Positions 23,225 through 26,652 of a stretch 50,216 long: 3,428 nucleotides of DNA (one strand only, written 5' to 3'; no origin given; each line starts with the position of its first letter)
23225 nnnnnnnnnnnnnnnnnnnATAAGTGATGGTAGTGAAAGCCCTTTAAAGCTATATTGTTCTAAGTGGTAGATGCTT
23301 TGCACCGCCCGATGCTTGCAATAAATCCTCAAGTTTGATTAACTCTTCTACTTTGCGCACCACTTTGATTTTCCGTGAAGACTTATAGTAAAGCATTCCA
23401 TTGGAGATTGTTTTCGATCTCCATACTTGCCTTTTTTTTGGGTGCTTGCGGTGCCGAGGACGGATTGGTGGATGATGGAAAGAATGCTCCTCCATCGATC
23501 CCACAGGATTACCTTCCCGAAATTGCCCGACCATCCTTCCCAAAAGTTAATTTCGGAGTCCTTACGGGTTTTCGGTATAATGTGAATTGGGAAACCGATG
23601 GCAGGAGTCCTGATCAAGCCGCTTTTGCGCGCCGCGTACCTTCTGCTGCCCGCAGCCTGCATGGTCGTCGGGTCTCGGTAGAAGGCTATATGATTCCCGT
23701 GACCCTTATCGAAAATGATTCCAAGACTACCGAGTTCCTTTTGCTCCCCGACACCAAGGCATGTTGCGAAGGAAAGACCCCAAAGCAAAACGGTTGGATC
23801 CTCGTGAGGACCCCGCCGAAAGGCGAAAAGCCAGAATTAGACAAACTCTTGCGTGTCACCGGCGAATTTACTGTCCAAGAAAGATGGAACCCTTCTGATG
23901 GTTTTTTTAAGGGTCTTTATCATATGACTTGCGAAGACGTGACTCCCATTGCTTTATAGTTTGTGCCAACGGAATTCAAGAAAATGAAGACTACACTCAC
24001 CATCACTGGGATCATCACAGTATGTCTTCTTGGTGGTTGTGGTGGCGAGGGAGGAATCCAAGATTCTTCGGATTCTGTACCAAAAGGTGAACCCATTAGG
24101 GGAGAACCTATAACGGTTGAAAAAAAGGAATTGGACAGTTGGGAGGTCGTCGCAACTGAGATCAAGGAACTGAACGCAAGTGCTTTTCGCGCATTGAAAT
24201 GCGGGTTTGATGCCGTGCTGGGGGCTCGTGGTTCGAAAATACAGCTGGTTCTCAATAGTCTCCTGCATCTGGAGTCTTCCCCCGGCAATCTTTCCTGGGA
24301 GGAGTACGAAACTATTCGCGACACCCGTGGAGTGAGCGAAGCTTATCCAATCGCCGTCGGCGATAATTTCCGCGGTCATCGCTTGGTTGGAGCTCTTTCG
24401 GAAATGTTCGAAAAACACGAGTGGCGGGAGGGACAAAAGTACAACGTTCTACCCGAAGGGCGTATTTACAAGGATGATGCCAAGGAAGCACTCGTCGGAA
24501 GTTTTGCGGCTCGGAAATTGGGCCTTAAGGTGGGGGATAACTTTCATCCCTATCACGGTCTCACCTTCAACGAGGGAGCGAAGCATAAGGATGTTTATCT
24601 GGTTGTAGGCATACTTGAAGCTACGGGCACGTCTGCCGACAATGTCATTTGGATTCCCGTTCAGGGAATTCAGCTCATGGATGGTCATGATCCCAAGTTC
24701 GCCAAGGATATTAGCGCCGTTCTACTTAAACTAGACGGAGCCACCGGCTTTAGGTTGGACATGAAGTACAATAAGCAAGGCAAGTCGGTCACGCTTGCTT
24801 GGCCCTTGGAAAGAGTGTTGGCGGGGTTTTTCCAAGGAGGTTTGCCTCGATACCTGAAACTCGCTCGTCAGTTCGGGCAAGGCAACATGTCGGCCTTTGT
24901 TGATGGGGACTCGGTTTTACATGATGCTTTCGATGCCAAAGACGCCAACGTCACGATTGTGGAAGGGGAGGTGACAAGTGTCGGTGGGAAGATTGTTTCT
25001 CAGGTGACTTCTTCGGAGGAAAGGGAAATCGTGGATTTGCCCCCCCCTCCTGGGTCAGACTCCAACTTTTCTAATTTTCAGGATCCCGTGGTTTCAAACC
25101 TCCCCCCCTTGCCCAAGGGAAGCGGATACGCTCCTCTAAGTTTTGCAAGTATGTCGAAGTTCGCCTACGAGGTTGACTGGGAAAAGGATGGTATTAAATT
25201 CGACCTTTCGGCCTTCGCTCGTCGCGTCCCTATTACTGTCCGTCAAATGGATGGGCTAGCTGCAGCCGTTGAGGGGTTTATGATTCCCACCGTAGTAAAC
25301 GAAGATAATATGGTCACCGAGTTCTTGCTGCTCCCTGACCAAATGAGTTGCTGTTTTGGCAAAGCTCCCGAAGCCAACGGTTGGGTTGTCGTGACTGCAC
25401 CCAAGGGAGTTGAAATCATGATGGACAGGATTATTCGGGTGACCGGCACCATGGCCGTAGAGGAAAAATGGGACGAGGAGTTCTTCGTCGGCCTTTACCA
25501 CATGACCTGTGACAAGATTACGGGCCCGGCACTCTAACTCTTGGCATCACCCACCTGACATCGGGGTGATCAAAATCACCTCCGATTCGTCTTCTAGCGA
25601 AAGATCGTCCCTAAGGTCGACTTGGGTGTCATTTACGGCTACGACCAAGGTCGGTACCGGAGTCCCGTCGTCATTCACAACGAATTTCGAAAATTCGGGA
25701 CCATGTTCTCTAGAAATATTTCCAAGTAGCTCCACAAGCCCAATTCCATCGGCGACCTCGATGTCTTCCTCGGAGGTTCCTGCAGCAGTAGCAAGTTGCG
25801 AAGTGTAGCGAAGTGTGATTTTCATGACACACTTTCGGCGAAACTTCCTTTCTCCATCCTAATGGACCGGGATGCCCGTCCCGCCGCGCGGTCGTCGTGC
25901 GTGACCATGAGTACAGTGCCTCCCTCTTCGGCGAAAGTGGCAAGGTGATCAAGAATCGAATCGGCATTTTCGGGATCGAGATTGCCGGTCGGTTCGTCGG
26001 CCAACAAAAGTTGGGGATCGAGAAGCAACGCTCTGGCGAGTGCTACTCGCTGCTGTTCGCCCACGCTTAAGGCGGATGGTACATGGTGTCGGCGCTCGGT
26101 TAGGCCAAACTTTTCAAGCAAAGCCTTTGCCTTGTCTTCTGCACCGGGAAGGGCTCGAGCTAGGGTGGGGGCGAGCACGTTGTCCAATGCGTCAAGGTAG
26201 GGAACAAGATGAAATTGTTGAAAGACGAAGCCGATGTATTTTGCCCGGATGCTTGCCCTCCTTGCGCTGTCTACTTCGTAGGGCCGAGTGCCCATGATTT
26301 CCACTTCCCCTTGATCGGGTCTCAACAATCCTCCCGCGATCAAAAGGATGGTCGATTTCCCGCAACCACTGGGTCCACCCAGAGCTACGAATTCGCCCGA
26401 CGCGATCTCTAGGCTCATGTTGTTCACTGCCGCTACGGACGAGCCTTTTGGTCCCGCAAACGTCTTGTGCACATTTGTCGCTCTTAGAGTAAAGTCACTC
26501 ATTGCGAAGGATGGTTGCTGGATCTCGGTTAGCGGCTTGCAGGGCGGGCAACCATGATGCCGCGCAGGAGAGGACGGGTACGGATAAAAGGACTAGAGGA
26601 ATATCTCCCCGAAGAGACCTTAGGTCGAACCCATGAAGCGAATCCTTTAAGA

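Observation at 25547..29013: Translationally coupled operon: unclassifiable Cys-motif periplasmic protein + MacB-type ABC pump + MoaD/ThiS-like ubiquitin-fold protein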

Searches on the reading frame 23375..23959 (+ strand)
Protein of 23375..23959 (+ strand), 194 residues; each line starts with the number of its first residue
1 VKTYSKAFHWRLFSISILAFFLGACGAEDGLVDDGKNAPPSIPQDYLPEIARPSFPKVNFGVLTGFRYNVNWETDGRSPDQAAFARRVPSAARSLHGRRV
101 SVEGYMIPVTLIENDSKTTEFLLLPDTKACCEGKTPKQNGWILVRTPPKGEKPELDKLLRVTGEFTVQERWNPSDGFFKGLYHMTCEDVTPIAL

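Call 3: search_protein_families(library=pfam, proteins=[window:23375-23959:+], max_evalue=0.01)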
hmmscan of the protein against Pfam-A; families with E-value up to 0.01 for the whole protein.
window:23375-23959:+ (194 aa): 1 family
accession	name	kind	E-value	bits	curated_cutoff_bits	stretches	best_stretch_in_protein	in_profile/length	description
PF11736.14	DUF3299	-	1e-08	35.8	22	1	90-189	42-137/139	Protein of unknown function (DUF3299)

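Call 4: search_protein_families(library=ncbifam, proteins=[window:23375-23959:+], max_evalue=0.01)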
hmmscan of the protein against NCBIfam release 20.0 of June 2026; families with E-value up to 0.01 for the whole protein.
window:23375-23959:+ (194 aa): 0 families

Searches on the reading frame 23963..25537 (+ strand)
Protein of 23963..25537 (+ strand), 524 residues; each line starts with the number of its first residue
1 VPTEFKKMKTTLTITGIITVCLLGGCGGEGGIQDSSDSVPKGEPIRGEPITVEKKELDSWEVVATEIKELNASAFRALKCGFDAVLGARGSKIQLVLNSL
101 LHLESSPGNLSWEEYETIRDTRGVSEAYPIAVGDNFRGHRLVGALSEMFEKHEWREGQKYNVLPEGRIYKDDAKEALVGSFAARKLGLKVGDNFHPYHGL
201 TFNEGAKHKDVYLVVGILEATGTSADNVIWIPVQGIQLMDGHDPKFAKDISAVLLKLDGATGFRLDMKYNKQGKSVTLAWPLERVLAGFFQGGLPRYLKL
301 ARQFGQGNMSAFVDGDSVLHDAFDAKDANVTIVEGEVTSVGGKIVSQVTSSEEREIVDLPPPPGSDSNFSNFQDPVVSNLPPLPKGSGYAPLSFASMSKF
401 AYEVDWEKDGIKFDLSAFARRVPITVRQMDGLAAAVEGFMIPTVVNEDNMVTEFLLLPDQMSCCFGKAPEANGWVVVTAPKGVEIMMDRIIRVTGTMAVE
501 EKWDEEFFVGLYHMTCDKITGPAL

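Call 3: search_protein_families(library=pfam, proteins=[window:23963-25537:+], max_evalue=0.01)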
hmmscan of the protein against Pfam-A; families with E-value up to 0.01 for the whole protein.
window:23963-25537:+ (524 aa): 1 family
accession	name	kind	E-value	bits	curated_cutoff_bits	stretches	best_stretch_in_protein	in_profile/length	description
PF11736.14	DUF3299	-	8.2e-09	36.1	22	1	425-520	43-138/139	Protein of unknown function (DUF3299)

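Call 4: search_protein_families(library=ncbifam, proteins=[window:23963-25537:+], max_evalue=0.01)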
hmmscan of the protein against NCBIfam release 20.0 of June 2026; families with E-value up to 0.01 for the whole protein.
window:23963-25537:+ (524 aa): 0 families

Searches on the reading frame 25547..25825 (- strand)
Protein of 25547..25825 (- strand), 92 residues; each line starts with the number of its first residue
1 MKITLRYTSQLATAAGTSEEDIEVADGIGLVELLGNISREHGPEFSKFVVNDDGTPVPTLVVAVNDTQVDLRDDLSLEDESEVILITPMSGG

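Call 3: search_protein_families(library=pfam, proteins=[window:25547-25825:-], max_evalue=0.01)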
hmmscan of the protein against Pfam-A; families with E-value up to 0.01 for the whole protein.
window:25547-25825:- (92 aa): 1 family
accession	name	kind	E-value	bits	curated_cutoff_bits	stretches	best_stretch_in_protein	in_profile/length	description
PF02597.26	ThiS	-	2.9e-08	34.6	22.5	1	6-92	2-76/76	ThiS family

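Call 4: search_protein_families(library=ncbifam, proteins=[window:25547-25825:-], max_evalue=0.01)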
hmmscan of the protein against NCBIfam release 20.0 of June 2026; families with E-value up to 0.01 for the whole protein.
window:25547-25825:- (92 aa): 3 families
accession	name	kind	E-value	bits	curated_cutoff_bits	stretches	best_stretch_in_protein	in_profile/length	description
TIGR01687.1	moaD_arch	subfamily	1e-09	38.8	49.5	1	3-92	1-88/88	MoaD family protein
TIGR01682.1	moaD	equivalog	2.5e-08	34.6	66.15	1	3-92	1-80/80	molybdopterin converting factor subunit 1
NF041918.1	SAMP1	equivalog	9.5e-07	29.3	60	1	4-92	2-91/91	ubiquitin-like small modifier protein 1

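Call 31: search_solved_structures(query=window:25547-25825:-, max_evalue=1)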
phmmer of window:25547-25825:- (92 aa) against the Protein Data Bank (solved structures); distinct sequences matched with E-value up to 1: 5.
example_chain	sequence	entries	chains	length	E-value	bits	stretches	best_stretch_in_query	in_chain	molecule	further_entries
1vjk_A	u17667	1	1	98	0.00069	23.1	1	2-92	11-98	molybdopterin converting factor, subunit 1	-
2g1e_A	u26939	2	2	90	0.0031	21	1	3-92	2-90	hypothetical protein Ta0895 | Putative uncharacterized protein Ta0895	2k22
6jc0_C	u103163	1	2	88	0.0066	20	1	2-47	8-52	Putative molybdenum cofactor biosynthesis protein D2 (MoaD2) / thiamine S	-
5wj8_A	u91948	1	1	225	0.015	18.9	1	4-74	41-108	Cadherin-23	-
7u71_AAA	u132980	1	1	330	0.06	16.9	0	27-74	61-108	Cadherin-23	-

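Call 64: find_homologous_proteins(query=window:25547-25825:-, max_evalue=0.001)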
Query window:25547-25825:- (92 aa): 87 proteins with E <= 0.001 among 96 candidates.
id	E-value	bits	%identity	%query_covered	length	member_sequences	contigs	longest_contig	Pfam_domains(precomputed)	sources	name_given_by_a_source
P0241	5.7e-50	185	99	100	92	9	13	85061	PF02597.27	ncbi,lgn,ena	-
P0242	4.6e-49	182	97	100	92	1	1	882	PF02597.27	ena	-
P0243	5.3e-49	181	97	100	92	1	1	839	PF02597.27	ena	-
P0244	7.9e-49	181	97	100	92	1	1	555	PF02597.27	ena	-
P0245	1.9e-48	180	95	100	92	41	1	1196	PF02597.27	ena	-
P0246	2.1e-48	180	96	100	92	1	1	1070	PF02597.27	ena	-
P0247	2.2e-48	179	96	100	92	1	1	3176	PF02597.27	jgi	jgi:molybdopterin converting factor small subunit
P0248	3.7e-48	179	96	100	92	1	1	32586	PF02597.27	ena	-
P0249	1.0e-47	177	95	100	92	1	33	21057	PF02597.27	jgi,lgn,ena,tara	jgi:molybdopterin converting factor small subunit|tara:strand:+ start:426 stop:704 length:279 start_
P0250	1.1e-47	177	95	100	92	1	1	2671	PF02597.27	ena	-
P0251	5.9e-47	175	95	100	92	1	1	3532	PF02597.27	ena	-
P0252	1.2e-46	174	89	100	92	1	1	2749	PF02597.27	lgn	-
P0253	1.9e-46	173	93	100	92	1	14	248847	PF02597.27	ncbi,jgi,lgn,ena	jgi:molybdopterin converting factor small subunit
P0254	5.9e-46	172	92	100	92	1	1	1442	PF02597.27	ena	-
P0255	2.6e-45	170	91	100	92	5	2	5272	PF02597.27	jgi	jgi:molybdopterin converting factor small subunit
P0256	8.3e-45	168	89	100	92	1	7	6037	PF02597.27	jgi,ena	jgi:molybdopterin converting factor small subunit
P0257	2.8e-44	166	89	100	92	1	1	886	PF02597.27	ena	-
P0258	1.1e-43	164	88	100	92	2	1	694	PF02597.27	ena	-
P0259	3.7e-42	160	86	100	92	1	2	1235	PF02597.27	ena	-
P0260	3.1e-41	157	87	100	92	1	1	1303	PF02597.27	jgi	jgi:molybdopterin converting factor small subunit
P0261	4.2e-41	156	84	100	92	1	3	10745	PF02597.27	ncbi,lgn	ncbi:MAG: MoaD/ThiS family protein [Opitutales bacterium]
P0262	5.7e-41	156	84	100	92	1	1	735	PF02597.27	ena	-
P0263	1.1e-40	155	83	100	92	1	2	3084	PF02597.27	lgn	-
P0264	2.1e-40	154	83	100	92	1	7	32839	PF02597.27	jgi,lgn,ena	jgi:molybdopterin converting factor small subunit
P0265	3.9e-40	153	83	100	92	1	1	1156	PF02597.27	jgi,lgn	jgi:molybdopterin converting factor small subunit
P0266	1.5e-38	148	83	100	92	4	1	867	PF02597.27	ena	-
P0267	1.7e-38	148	82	100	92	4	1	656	PF02597.27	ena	-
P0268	2.4e-38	147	83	100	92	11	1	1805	PF02597.27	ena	-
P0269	2.2e-37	144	80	100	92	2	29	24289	PF02597.27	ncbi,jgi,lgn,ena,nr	ncbi:MAG: MoaD/ThiS family protein [Opitutae bacterium]|jgi:molybdopterin converting factor small su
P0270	3.1e-37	144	82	100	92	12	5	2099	PF02597.27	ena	-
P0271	3.5e-37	144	79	100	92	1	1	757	PF02597.27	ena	-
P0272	6.0e-37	143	80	100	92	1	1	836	PF02597.27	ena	-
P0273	6.6e-37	143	80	100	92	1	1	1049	PF02597.27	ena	-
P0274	1.4e-36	142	80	100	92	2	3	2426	PF02597.27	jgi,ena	-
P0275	4.8e-36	140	80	100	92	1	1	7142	PF02597.27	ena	-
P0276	6.0e-35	137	78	100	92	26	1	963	PF02597.27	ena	-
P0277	6.0e-35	137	75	100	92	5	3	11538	PF02597.27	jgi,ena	jgi:MoaD family protein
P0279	1.9e-33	132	74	100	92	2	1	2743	PF02597.27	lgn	-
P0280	3.1e-32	128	68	100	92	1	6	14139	PF02597.27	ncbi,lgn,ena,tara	tara:strand:+ start:442 stop:720 length:279 start_codon:yes stop_codon:yes gene_type:complete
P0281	3.7e-31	124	73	100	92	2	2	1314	PF02597.27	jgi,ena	-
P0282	1.9e-30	122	72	100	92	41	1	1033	PF02597.27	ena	-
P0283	7.6e-30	120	68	100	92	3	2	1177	PF02597.27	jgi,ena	jgi:MoaD family protein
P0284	1.4e-28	116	67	100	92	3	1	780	PF02597.27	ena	-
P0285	1.7e-28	116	66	100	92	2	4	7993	PF02597.27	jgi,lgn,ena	-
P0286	1.7e-28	116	64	100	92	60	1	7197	PF02597.27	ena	-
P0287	3.6e-28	115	66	100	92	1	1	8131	PF02597.27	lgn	-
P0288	7.2e-28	114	65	100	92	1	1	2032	PF02597.27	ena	-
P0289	4.4e-27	112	64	100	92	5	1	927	PF02597.27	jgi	jgi:molybdopterin converting factor small subunit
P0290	1.5e-26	110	62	100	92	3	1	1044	PF02597.27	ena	-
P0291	4.5e-26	108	63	100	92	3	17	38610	PF02597.27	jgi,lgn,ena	jgi:molybdopterin converting factor small subunit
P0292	4.8e-26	108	61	100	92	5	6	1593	PF02597.27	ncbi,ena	-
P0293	5.0e-26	108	61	100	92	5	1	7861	PF02597.27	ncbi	ncbi:MAG: MoaD/ThiS family protein [Opitutales bacterium]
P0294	7.1e-26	108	61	100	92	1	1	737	PF02597.27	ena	-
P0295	8.5e-26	107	61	100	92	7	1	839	PF02597.27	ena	-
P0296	1.3e-25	107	61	100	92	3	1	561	PF02597.27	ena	-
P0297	1.4e-25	107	61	100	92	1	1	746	PF02597.27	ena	-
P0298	2.3e-25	106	61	100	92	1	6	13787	PF02597.27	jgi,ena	-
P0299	4.4e-25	105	61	100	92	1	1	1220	PF02597.27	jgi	jgi:molybdopterin converting factor small subunit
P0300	5.0e-25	105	61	100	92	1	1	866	PF02597.27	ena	-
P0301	6.0e-25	105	60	100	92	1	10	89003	PF02597.27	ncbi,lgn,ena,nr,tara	ncbi:MAG: hypothetical protein CMI31_08515 [Opitutae bacterium]|nr:hypothetical protein [Opitutae ba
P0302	6.7e-25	105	59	100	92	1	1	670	PF02597.27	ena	-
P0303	1.2e-24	104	59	100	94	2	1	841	PF02597.27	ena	-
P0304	1.9e-24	103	60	100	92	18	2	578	PF02597.27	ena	-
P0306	1.4e-23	100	59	100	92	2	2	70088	PF02597.27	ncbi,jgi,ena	ncbi:MAG: MoaD/ThiS family protein [Opitutales bacterium]|jgi:molybdopterin converting factor small 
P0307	1.4e-23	100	58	100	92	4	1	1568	PF02597.27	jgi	-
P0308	1.9e-23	100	59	100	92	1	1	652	PF02597.27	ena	-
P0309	4.3e-23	99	59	100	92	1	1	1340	PF02597.27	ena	-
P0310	5.3e-23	98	58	100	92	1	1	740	PF02597.27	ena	-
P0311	6.6e-23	98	58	100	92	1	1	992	PF02597.27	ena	-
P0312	8.3e-23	98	60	100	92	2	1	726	PF02597.27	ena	-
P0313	1.6e-22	97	59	100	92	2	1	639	PF02597.27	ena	-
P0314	1.6e-22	97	57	100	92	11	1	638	PF02597.27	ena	-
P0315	4.3e-22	96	59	100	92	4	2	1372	PF02597.27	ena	-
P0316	5.4e-22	95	57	100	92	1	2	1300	PF02597.27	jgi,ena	-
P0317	8.2e-22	95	59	100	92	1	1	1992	PF02597.27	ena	-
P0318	8.6e-22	95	60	100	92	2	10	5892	PF02597.27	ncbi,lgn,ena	-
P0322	2.4e-21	93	58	100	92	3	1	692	PF02597.27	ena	-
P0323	3.5e-21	93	59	100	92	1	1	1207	PF02597.27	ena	-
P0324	5.8e-21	92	68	78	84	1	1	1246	PF02597.27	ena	-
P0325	1.2e-20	91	59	100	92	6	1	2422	PF02597.27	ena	-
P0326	1.3e-20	91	58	100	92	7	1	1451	PF02597.27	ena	-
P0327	7.6e-12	63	69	53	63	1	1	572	PF02597.27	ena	-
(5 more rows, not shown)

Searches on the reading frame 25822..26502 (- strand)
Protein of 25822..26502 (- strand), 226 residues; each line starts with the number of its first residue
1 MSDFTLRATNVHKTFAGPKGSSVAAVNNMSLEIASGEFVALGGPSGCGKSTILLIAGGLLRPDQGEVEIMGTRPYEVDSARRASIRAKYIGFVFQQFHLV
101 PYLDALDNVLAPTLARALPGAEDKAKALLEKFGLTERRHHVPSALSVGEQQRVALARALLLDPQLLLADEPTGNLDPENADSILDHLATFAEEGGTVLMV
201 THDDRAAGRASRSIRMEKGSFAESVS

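Call 3: search_protein_families(library=pfam, proteins=[window:25822-26502:-], max_evalue=0.01)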
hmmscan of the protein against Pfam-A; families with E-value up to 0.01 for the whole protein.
window:25822-26502:- (226 aa): 5 families
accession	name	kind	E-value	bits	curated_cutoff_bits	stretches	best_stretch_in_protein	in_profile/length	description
PF00005.33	ABC_tran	-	8.9e-32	111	25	1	26-172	1-136/137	ABC transporter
PF13304.12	AAA_21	-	1.4e-06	29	27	1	143-204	236-300/304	AAA domain, putative AbiEii toxin, Type IV TA system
PF13481.12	AAA_25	-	0.00087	19.4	27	0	33-54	30-51/195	AAA domain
PF13191.12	AAA_16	-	0.0042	18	32.6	0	34-193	20-129/167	AAA ATPase domain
PF03215.21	Rad17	-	0.0096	16.3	23.8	0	25-55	34-64/186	Rad17 P-loop domain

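Call 4: search_protein_families(library=ncbifam, proteins=[window:25822-26502:-], max_evalue=0.01)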
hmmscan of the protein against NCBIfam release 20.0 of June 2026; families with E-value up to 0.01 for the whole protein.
window:25822-26502:- (226 aa): 190 families (the best 25 are shown)
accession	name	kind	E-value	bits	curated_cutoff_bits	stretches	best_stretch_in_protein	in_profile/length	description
TIGR02211.1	LolD_lipo_ex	equivalog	6.1e-56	189.4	307.75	1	6-221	2-219/221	lipoprotein-releasing ABC transporter ATP-binding protein LolD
NF007879.0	PRK10584.1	equivalog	1.8e-55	188.2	336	1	19-223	19-226/228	putative ABC transporter ATP-binding protein YbbA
NF038007.1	ABC_ATP_DarD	equivalog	2.1e-53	181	375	1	9-220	5-217/218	darobactin export ABC transporter ATP-binding protein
NF008639.0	PRK11629.1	equivalog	6e-52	176.4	360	1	8-224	9-227/234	lipoprotein-releasing ABC transporter ATP-binding protein LolD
TIGR02673.1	FtsE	equivalog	3.2e-51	174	264.85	1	9-219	5-213/214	cell division ATP-binding protein FtsE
TIGR03608.1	L_ocin_972_ABC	subfamily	8.8e-49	165.8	254.85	1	24-216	12-206/206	putative bacteriocin export ABC transporter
TIGR02982.1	heterocyst_DevA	subfamily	2.4e-48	164.6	295.8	1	26-220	21-218/220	ABC exporter ATP-binding subunit, DevA family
NF007826.0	PRK10535.1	equivalog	7.1e-47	160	966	1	8-221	7-221/648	macrolide ABC transporter ATP-binding protein/permease MacB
NF007027.0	PRK09493.1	equivalog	1.4e-46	158.8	379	1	22-223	13-216/240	glutamine ABC transporter ATP-binding protein GlnQ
TIGR02315.1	ABC_phnC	equivalog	1.6e-39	135.8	266.1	1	6-204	2-206/243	phosphonate ABC transporter ATP-binding protein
TIGR03265.1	PhnT2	equivalog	8.9e-39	133.7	457.7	1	6-220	5-212/353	putative 2-aminoethylphosphonate ABC transporter ATP-binding protein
NF008428.0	PRK11264.1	equivalog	1.2e-38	132.8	406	1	20-223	15-224/250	L-cystine ABC transporter ATP-binding protein TcyN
NF008338.0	PRK11124.1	equivalog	3.5e-38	131.5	369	1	24-223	16-221/242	arginine ABC transporter ATP-binding protein ArtP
TIGR01186.1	proV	subfamily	5.1e-38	131.1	326.6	1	22-219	5-206/363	betaine/proline/choline family ABC transporter ATP-binding protein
TIGR03005.1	ectoine_ehuA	equivalog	1.2e-37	129.6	345.4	1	23-223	13-227/252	ectoine/hydroxyectoine ABC transporter ATP-binding protein EhuA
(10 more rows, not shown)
